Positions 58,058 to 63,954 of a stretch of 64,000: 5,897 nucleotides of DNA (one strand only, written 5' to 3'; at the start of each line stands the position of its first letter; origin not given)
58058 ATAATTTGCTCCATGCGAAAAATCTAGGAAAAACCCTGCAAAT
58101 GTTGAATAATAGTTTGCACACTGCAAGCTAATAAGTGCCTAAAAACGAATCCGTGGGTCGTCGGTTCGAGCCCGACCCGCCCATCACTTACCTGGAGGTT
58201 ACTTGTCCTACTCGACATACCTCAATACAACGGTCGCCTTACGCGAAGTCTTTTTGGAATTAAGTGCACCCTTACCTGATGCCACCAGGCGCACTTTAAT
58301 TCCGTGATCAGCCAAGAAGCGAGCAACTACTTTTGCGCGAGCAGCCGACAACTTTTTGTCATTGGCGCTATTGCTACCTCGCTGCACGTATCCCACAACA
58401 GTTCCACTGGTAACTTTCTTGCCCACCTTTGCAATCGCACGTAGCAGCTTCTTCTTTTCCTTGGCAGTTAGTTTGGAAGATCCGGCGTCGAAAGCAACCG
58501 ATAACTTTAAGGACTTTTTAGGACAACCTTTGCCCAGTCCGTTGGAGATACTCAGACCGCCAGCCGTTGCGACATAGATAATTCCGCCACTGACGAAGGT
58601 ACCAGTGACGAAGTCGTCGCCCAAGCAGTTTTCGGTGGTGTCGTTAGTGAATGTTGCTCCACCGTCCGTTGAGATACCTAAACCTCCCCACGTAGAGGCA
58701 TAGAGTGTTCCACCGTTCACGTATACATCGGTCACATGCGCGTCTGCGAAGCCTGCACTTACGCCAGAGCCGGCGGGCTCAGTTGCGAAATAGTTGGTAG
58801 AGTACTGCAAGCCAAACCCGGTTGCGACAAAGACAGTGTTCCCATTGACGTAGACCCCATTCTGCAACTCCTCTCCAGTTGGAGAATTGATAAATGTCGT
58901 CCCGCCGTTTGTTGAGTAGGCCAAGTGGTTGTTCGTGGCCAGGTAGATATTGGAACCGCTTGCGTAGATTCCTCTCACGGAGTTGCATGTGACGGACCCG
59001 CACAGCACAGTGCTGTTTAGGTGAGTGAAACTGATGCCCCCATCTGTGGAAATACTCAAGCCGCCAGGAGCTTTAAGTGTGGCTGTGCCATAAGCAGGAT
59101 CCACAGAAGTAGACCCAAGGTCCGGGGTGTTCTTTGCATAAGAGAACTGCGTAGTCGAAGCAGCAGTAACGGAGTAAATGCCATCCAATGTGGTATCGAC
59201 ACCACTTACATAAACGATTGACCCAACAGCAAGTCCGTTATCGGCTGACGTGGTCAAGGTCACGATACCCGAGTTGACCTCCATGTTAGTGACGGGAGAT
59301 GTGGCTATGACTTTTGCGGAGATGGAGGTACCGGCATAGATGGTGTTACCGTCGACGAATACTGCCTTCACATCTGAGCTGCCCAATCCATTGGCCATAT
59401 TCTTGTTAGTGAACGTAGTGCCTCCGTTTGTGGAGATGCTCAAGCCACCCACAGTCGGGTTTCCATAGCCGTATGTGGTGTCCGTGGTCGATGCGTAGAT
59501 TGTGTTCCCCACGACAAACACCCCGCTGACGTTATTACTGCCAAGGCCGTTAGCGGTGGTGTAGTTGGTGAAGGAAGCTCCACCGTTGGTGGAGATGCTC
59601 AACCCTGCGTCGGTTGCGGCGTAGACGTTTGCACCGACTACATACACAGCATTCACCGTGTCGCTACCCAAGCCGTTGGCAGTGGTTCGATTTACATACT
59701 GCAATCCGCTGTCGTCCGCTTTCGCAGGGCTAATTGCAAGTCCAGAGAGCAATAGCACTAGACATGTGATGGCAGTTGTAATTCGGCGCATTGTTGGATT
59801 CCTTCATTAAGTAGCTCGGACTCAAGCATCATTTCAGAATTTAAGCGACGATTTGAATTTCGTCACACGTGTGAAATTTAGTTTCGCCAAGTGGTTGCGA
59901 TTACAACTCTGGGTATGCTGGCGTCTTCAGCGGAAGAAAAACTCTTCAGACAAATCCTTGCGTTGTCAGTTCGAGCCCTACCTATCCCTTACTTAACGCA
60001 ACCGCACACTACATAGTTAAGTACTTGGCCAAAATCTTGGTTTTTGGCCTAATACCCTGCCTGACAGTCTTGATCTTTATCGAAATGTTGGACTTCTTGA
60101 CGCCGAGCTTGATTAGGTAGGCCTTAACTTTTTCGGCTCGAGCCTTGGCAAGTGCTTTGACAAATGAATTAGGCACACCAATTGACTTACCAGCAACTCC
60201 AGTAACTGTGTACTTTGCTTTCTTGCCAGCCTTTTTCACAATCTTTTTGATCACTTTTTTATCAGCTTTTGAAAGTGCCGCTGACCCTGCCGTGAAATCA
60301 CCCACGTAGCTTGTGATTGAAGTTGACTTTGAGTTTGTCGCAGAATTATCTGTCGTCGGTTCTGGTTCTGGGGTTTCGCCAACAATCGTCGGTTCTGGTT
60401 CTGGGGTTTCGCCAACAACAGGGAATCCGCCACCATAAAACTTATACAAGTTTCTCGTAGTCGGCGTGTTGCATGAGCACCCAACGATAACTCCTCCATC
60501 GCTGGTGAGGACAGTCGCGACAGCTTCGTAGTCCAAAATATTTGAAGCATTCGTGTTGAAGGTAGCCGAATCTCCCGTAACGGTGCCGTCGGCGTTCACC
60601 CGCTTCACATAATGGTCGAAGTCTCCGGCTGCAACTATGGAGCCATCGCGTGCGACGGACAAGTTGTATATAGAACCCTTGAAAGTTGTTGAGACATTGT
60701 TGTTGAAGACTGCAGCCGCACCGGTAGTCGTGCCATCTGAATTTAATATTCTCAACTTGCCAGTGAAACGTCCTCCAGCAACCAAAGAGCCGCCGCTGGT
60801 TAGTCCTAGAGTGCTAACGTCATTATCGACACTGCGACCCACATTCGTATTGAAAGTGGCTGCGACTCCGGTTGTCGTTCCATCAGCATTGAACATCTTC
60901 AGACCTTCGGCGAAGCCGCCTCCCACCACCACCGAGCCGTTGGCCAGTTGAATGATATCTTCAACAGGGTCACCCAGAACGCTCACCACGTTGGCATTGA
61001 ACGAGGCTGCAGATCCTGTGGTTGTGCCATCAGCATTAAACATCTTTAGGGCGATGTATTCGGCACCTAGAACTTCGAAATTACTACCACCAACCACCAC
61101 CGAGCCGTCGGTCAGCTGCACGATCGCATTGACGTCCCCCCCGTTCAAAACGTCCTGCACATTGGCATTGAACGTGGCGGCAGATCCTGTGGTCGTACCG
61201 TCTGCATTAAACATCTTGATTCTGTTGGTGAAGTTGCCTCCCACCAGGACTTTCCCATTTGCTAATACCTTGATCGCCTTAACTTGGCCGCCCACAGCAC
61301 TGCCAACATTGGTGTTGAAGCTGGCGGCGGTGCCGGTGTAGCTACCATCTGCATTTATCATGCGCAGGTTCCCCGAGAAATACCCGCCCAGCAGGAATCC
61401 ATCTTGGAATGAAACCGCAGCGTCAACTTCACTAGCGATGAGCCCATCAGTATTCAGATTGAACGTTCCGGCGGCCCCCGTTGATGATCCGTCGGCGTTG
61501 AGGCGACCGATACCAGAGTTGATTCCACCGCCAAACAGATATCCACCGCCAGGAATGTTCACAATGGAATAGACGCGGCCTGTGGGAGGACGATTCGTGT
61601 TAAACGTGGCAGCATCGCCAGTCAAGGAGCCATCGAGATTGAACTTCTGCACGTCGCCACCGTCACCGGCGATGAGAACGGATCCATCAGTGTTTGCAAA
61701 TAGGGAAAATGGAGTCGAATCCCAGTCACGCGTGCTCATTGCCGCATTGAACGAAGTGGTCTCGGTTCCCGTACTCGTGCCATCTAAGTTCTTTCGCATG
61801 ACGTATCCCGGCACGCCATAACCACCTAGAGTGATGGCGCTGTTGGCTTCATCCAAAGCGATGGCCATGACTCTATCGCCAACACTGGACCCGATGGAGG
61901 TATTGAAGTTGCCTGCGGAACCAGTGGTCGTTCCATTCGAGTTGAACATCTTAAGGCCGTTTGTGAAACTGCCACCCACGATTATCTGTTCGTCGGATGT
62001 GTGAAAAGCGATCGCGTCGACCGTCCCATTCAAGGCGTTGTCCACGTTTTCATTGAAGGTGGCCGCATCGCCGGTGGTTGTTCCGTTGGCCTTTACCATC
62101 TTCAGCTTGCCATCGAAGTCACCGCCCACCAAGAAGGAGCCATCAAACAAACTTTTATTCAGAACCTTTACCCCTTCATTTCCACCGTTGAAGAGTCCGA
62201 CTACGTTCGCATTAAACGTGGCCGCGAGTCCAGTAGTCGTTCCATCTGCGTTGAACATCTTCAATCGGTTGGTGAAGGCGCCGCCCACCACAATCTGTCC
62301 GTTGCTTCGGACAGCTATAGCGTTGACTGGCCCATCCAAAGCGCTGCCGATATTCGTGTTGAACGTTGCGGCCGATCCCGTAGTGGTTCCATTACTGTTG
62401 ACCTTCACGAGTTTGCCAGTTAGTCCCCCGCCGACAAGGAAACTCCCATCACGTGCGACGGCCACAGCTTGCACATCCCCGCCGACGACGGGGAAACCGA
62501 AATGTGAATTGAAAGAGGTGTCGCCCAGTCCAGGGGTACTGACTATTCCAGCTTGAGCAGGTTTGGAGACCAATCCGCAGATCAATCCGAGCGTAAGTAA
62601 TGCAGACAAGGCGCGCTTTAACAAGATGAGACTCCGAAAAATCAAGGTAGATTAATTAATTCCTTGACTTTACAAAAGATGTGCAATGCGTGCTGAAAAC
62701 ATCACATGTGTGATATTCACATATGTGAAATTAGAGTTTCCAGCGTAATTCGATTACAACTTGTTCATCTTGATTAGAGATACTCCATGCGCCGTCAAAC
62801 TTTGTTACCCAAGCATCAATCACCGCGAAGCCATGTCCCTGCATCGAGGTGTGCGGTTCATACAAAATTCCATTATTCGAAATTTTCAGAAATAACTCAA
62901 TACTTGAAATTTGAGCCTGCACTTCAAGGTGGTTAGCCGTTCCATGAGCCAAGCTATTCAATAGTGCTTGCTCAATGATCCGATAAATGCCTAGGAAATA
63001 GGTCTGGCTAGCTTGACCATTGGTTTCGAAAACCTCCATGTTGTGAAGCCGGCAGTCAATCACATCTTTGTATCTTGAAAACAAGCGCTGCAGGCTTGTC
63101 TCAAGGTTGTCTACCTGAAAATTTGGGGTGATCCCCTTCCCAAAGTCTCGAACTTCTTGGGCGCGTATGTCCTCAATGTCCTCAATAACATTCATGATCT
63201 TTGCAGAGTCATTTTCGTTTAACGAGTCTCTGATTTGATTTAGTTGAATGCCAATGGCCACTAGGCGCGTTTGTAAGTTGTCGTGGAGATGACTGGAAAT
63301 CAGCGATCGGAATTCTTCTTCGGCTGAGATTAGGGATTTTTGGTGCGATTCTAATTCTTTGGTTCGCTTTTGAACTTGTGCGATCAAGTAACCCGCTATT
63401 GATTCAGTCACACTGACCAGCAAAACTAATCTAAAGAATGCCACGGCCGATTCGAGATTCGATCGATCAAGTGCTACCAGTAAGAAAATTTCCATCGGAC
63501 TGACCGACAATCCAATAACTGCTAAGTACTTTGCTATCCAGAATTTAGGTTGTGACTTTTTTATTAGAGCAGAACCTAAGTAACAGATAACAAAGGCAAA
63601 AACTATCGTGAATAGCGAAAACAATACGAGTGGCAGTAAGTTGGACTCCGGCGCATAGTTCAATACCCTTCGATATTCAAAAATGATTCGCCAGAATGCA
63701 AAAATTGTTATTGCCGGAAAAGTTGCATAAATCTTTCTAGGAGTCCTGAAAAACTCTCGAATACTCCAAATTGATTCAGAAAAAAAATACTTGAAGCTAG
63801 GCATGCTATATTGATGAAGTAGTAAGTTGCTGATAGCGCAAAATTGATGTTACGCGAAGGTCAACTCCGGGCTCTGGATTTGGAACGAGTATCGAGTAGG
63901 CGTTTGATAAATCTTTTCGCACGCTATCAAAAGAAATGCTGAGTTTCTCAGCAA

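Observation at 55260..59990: Stacked cassettes bounded by serial copies of the tRNA-Met 3' end, with no integrase in sight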

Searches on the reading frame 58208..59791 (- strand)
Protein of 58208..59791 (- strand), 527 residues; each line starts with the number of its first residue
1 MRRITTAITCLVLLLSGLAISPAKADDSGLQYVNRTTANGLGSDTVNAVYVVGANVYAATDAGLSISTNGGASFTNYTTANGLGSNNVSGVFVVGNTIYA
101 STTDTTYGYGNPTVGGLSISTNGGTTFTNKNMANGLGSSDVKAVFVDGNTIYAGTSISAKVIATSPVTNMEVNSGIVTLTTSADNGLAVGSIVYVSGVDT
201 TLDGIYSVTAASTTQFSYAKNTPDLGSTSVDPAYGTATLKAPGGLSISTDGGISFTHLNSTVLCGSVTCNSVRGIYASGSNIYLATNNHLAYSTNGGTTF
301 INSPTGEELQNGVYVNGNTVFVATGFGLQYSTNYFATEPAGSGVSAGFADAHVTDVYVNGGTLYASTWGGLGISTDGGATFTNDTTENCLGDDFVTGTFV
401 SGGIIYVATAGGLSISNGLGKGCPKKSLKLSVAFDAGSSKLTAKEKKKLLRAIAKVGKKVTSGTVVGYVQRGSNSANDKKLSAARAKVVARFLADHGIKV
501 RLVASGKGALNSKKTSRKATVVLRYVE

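Call 6: search_protein_families(library=pfam, proteins=[window:58208-59791:-], max_evalue=0.01)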
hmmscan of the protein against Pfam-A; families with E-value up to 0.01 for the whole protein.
window:58208-59791:- (527 aa): 1 family
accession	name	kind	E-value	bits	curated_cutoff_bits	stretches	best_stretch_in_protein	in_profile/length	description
PF00691.25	OmpA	-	2.8e-09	37.6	27.2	1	434-518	2-90/98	OmpA family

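Call 91: find_homologous_proteins(query=window:58208-59791:-, max_evalue=1e-10)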
Query window:58208-59791:- (527 aa): 602 proteins with E <= 1e-10 among 8000 candidates; the best 120 are listed.
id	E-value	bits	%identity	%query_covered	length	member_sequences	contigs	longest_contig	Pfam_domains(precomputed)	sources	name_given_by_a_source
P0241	0.0e+0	1101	100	100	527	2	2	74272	PF00691.26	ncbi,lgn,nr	ncbi:MAG: OmpA family protein [Actinobacteria bacterium]|nr:OmpA family protein [Actinomycetota bact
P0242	2.8e-215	734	83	84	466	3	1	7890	-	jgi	-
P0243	7.9e-215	732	85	80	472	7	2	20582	-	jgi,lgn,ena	jgi:LPXTG-motif cell wall-anchored protein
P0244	4.1e-211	720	70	100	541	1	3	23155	PF00691.26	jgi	-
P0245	6.3e-193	660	78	80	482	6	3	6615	PF18203.7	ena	-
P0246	8.8e-152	524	66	80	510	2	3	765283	PF18203.7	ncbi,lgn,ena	-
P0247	2.8e-145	503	65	80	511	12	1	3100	PF25852.1,PF18203.7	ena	-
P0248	2.0e-98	348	40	65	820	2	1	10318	PF22073.3,PF15780.12,PF07610.18,PF25852.1,PF22544.3,PF00630.26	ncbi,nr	ncbi:MAG: choice-of-anchor D domain-containing protein [Anaerolineae bacterium]|nr:choice-of-anchor 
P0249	7.7e-97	343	37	85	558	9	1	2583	PF02012.27,PF00041.28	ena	-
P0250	1.2e-93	333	42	58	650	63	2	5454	PF25059.2,PF02012.27,PF00041.28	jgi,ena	jgi:hypothetical protein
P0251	2.7e-91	325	40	67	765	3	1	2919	PF22352.3,PF13927.13,PF25852.1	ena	-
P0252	1.3e-88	316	36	71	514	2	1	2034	PF25852.1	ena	-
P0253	6.2e-88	314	37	78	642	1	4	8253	PF25852.1,PF18998.7,PF24316.2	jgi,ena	-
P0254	6.6e-87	310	43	75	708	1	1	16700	PF00691.26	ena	-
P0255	7.3e-86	307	46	77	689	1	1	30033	PF00691.26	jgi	-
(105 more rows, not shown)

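Call 92: find_encoding_contigs(protein=P0241, flank=10000, max_places=4)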
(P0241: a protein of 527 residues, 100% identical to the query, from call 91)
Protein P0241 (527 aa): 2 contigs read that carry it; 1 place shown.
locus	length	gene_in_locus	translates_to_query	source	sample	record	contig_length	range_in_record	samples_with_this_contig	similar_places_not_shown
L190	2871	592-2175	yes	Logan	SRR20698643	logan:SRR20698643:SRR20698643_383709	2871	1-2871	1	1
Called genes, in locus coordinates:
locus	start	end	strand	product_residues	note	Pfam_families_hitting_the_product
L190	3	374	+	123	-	?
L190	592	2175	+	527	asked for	PF00691:OmpA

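Call 93: list_cluster_members(proteins=[P0241])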
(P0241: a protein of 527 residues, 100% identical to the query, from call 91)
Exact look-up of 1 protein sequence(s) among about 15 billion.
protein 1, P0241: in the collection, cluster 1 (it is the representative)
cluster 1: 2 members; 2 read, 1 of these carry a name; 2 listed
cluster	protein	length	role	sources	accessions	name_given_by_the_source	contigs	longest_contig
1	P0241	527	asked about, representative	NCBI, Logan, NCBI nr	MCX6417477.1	MAG: OmpA family protein [Actinobacteria bacterium] | OmpA family protein [Actinomycetota bacterium]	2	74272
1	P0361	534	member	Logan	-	-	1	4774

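Call 94: find_encoding_contigs(protein=P0244, flank=10000, max_places=3)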
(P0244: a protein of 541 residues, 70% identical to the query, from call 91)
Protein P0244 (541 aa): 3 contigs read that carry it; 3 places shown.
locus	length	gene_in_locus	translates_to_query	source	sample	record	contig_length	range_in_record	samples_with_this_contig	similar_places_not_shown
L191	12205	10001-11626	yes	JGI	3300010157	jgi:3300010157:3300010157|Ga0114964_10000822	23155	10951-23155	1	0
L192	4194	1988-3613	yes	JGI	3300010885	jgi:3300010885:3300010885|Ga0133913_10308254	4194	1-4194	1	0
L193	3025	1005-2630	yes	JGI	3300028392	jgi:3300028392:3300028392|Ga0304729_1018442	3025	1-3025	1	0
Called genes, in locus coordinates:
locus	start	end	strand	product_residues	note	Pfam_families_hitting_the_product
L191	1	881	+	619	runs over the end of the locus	PF00932:LTD, PF08757:CotH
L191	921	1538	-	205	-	PF04832:SOUL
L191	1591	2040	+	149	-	PF06210:DUF1003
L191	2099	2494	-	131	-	-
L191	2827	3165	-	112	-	-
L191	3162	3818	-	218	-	PF09678:Caa3_CtaG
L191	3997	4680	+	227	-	-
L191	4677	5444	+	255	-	PF00116:COX2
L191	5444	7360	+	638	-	PF00115:COX1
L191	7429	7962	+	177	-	-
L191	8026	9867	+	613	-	PF05425:CopD, PF09678:Caa3_CtaG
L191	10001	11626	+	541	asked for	PF00691:OmpA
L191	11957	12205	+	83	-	?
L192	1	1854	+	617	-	PF05425:CopD, PF09678:Caa3_CtaG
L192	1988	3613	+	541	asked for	PF00691:OmpA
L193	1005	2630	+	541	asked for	PF00691:OmpA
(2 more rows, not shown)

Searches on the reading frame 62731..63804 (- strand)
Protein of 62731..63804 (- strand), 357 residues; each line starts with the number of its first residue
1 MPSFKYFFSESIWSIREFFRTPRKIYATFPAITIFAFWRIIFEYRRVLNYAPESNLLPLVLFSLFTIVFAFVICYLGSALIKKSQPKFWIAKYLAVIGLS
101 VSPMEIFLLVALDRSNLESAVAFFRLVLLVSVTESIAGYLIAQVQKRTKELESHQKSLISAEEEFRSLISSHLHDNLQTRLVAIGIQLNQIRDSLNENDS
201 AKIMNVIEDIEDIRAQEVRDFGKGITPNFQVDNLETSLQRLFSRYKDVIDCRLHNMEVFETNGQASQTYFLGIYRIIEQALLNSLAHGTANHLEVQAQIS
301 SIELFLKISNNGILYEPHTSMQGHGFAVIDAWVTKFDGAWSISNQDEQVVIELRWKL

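Call 6: search_protein_families(library=pfam, proteins=[window:62731-63804:-], max_evalue=0.01)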
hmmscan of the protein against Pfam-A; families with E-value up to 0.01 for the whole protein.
window:62731-63804:- (357 aa): 3 families
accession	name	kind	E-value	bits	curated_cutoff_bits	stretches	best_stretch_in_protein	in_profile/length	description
PF07730.19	HisKA_3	-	0.0024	18.8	24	1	166-220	2-58/68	Histidine kinase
PF00335.26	Tetraspanin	-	0.0031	17.6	32.1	1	59-174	5-117/225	Tetraspanin family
PF02518.31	HATPase_c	-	0.0055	17.6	26.4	0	272-345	5-97/111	Histidine kinase-, DNA gyrase B-, and HSP90-like ATPase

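Call 8: find_encoding_contigs(protein=window:62731-63804:-, flank=10000, max_places=6)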
Protein window:62731-63804:- (357 aa): 6 contigs read that carry it; 5 places shown.
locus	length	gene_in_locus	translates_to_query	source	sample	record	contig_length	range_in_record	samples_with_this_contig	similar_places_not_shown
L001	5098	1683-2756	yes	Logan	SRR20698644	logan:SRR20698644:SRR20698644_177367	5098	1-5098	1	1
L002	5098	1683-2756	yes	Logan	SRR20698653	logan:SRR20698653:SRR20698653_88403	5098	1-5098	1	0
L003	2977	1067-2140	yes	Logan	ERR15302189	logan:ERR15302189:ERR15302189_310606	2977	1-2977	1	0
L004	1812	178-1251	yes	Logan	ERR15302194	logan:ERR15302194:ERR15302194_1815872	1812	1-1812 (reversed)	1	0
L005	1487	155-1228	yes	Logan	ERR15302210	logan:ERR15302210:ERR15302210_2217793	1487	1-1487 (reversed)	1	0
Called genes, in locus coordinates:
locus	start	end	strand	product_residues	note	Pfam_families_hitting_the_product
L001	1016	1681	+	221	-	PF00072:Response_reg, PF00196:GerE (faint)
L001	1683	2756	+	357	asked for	-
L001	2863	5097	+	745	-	?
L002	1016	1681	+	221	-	PF00072:Response_reg, PF00196:GerE (faint)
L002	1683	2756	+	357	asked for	-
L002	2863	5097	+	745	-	?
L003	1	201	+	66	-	?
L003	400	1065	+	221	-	PF00072:Response_reg, PF00196:GerE (faint)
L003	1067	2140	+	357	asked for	-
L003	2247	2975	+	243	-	?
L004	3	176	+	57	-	?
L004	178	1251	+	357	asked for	-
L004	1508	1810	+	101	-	?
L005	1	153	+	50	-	?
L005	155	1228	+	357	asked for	-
